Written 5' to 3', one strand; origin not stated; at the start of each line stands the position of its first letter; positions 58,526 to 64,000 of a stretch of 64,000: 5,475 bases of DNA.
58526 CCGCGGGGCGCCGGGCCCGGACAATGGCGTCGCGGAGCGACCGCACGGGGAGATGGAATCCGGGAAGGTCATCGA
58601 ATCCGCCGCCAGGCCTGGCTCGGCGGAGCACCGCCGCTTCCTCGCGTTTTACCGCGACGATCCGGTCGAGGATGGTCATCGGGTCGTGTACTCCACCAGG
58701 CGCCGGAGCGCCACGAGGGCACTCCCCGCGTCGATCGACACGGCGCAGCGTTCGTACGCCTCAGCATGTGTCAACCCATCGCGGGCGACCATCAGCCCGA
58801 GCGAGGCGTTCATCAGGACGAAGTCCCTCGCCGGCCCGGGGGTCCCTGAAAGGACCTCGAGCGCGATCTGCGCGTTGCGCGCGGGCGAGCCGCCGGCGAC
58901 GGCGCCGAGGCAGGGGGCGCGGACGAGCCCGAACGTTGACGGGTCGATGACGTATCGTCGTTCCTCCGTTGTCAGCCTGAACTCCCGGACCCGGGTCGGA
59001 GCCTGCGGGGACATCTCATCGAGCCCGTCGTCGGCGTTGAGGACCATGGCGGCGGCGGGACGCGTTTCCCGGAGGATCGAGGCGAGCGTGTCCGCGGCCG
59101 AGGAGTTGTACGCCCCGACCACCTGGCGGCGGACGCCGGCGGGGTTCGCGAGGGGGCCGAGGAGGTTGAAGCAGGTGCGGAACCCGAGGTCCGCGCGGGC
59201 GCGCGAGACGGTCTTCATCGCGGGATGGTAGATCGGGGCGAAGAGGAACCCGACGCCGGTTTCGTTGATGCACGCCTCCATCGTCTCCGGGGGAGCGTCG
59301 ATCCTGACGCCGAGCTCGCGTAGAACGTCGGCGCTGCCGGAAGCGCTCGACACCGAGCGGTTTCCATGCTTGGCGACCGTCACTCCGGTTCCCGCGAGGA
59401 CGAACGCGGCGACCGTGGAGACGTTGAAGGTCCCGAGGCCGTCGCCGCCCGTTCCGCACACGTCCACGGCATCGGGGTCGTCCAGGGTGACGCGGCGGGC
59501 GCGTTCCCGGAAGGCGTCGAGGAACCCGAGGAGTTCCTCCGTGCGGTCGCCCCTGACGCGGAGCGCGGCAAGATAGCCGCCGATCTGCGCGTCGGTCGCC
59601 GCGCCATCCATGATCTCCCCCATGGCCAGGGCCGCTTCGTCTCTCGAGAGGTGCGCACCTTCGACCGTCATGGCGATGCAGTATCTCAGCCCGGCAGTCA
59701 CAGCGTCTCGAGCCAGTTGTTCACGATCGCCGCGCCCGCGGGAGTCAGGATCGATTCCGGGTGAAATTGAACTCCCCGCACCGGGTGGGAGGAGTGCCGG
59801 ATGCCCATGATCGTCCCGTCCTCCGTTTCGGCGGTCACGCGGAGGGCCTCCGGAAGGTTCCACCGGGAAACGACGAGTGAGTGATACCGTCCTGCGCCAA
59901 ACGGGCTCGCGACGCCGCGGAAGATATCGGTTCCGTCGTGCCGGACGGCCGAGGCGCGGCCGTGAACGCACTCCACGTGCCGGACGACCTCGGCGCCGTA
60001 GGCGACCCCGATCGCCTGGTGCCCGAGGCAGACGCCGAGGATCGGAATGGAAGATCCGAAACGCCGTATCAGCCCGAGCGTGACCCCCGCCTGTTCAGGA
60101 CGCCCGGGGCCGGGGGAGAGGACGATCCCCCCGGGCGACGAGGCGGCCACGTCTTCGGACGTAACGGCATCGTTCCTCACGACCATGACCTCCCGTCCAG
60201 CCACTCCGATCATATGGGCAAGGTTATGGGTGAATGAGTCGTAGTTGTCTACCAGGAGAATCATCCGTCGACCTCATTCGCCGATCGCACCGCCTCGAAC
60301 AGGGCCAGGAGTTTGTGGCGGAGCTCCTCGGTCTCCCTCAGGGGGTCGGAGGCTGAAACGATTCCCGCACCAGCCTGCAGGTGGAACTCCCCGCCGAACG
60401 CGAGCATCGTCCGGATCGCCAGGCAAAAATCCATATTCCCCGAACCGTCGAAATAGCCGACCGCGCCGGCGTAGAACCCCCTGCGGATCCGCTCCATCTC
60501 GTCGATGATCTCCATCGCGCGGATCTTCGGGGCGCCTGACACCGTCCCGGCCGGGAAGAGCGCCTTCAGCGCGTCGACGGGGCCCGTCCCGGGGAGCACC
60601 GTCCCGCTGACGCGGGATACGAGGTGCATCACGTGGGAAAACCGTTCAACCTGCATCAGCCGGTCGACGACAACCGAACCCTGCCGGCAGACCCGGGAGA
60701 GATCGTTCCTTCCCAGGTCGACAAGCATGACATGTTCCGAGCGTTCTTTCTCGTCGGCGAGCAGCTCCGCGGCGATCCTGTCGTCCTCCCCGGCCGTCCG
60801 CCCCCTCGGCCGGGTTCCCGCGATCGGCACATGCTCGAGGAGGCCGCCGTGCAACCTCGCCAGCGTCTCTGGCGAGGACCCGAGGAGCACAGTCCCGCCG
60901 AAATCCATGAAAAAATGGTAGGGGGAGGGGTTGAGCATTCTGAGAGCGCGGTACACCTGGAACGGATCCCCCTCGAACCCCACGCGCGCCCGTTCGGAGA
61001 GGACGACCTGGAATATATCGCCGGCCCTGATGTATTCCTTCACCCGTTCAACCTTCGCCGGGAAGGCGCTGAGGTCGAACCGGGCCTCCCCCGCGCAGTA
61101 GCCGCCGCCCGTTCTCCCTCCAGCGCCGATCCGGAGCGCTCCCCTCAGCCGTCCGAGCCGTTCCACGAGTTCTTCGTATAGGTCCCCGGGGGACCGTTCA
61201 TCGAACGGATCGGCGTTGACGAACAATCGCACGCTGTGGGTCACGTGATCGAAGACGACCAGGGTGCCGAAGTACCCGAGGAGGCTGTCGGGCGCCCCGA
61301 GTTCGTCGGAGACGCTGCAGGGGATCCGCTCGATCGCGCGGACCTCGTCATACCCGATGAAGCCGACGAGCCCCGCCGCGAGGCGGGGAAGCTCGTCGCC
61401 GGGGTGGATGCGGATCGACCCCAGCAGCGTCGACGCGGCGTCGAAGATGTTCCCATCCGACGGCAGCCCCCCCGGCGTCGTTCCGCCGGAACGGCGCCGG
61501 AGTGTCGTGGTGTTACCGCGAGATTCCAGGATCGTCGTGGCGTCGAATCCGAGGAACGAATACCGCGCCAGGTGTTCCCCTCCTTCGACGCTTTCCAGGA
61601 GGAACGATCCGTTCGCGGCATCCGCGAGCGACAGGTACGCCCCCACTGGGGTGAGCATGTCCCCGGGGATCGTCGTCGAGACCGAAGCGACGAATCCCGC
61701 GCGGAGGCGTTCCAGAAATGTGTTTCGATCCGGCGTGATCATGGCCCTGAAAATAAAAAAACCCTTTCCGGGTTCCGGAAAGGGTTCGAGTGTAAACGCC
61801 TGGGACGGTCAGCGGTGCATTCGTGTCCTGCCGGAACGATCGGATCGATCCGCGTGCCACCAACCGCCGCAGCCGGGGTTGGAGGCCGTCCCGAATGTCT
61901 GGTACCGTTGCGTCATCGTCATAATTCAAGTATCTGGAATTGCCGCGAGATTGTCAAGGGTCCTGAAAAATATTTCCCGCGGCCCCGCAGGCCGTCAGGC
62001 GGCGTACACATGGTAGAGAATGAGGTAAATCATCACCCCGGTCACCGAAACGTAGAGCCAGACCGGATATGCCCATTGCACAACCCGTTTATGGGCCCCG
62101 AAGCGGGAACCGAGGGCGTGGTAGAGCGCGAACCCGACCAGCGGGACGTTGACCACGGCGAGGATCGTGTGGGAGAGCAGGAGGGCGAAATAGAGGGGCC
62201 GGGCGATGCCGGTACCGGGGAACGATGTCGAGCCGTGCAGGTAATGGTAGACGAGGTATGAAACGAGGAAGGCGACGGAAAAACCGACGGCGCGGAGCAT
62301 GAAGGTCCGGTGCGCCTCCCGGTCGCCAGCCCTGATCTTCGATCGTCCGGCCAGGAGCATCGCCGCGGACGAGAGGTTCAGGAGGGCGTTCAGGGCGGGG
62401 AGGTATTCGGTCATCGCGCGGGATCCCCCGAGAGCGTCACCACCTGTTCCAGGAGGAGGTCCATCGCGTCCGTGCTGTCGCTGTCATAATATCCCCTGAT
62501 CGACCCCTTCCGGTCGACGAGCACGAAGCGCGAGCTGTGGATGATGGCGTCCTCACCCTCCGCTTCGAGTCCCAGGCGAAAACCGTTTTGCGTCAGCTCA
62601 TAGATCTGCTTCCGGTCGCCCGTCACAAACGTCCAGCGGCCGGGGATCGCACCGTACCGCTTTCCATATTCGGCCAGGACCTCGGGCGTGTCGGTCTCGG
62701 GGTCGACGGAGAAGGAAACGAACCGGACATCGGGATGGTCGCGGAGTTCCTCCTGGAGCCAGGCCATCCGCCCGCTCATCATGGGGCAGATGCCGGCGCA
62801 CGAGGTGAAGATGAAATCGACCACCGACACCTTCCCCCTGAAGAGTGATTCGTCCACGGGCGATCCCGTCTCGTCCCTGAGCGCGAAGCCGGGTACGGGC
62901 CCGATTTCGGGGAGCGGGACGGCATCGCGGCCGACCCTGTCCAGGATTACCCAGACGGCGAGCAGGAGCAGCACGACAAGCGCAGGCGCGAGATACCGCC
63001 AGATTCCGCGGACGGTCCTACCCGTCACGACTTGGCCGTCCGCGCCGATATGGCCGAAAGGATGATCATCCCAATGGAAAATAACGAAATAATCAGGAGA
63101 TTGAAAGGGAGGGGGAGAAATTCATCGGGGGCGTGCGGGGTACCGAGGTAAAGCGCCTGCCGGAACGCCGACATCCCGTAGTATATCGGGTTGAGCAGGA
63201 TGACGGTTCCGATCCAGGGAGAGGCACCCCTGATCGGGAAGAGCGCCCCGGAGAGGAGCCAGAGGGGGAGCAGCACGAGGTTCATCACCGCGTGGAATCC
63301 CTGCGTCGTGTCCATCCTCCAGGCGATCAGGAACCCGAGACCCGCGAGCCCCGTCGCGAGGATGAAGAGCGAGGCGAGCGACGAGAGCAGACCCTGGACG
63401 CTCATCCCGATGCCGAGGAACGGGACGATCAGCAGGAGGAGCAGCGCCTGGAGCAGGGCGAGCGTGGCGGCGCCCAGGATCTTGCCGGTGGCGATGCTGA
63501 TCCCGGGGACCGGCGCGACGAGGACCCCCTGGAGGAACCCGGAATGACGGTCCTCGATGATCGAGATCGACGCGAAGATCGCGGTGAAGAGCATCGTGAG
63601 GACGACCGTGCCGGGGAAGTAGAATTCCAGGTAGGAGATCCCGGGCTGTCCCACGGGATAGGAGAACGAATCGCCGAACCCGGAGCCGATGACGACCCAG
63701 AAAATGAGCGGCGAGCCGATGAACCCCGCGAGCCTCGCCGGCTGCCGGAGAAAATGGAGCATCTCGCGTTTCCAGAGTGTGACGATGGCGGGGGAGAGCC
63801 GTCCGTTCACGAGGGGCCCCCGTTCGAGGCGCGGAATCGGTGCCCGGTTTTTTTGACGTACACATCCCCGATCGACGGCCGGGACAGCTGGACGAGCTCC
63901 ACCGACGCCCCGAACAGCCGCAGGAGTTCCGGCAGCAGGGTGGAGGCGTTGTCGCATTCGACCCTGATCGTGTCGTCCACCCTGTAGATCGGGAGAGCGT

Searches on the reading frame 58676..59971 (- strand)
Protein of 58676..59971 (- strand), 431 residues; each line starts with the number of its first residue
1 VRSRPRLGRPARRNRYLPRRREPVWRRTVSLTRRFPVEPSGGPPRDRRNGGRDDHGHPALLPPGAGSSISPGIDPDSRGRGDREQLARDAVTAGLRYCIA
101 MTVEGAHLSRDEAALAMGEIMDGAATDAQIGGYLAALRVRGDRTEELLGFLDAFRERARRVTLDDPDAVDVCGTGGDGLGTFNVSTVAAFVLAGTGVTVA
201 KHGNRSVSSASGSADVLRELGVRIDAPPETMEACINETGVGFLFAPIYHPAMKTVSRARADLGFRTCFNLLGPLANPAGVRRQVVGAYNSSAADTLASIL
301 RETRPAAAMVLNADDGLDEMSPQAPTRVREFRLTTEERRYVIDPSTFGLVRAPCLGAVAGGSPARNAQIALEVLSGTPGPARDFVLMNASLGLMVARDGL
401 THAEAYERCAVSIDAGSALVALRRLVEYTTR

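Call 7: search_protein_families(library=pfam, proteins=[window:58676-59971:-], max_evalue=0.001)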
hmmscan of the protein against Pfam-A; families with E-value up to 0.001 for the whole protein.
window:58676-59971:- (431 aa): 2 families
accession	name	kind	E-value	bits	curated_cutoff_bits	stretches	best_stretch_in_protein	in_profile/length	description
PF00591.27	Glycos_transf_3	-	3e-78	263.4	27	1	166-419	2-253/253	Glycosyl transferase family, a/b domain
PF02885.22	Glycos_trans_3N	-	5.8e-17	61.7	26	1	99-158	4-63/63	Glycosyl transferase family, helical bundle domain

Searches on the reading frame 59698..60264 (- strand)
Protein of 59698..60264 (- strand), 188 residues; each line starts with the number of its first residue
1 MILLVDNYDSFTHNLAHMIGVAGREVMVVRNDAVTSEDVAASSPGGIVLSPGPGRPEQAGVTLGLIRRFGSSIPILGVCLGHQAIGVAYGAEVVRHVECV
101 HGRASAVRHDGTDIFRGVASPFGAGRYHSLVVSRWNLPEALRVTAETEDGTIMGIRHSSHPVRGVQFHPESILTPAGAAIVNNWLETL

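Call 7: search_protein_families(library=pfam, proteins=[window:59698-60264:-], max_evalue=0.001)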
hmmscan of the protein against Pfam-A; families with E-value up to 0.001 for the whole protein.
window:59698-60264:- (188 aa): 2 families
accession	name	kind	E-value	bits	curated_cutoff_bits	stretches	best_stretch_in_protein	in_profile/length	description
PF00117.34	GATase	-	4.7e-54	183.4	22.8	1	3-185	1-187/190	Glutamine amidotransferase class-I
PF07722.19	Peptidase_C26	-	9.9e-13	48.8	20.5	1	69-170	102-219/219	Peptidase C26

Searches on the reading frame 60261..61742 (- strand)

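Call 7: search_protein_families(library=pfam, proteins=[window:60261-61742:-], max_evalue=0.001)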
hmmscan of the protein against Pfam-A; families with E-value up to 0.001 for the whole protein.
window:60261-61742:- (493 aa): 2 families
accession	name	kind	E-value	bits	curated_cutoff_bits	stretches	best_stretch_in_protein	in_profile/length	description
PF00425.24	Chorismate_bind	-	4.7e-91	305.3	27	1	226-477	4-257/257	chorismate binding enzyme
PF04715.19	Anth_synt_I_N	-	1.6e-26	93.7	23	1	28-172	1-139/140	Anthranilate synthase component I, N terminal region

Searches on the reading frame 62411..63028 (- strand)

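Call 7: search_protein_families(library=pfam, proteins=[window:62411-63028:-], max_evalue=0.001)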
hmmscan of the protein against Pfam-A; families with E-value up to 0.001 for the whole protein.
window:62411-63028:- (205 aa): 3 families
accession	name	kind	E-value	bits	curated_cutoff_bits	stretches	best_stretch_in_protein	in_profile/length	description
PF02630.20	SCO1-SenC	-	1.9e-27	96.3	22.8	1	48-176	4-133/134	SCO1/SenC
PF00578.27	AhpC-TSA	-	0.00073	19.9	26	0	44-120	4-79/124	AhpC/TSA family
PF08534.16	Redoxin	-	0.00085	19.6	26.6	0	44-182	5-133/148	Redoxin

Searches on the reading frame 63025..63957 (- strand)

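Call 7: search_protein_families(library=pfam, proteins=[window:63025-63957:-], max_evalue=0.001)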
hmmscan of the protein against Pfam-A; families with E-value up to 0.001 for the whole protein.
window:63025-63957:- (310 aa): 2 families
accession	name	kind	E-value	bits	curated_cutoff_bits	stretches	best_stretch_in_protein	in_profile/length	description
PF01061.29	ABC2_membrane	-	1.7e-26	93.5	26.9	1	58-270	3-211/211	ABC-2 type transporter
PF12698.13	ABC2_membrane_3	-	1.5e-15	57.6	31.6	1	104-302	155-346/347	ABC-2 family transporter protein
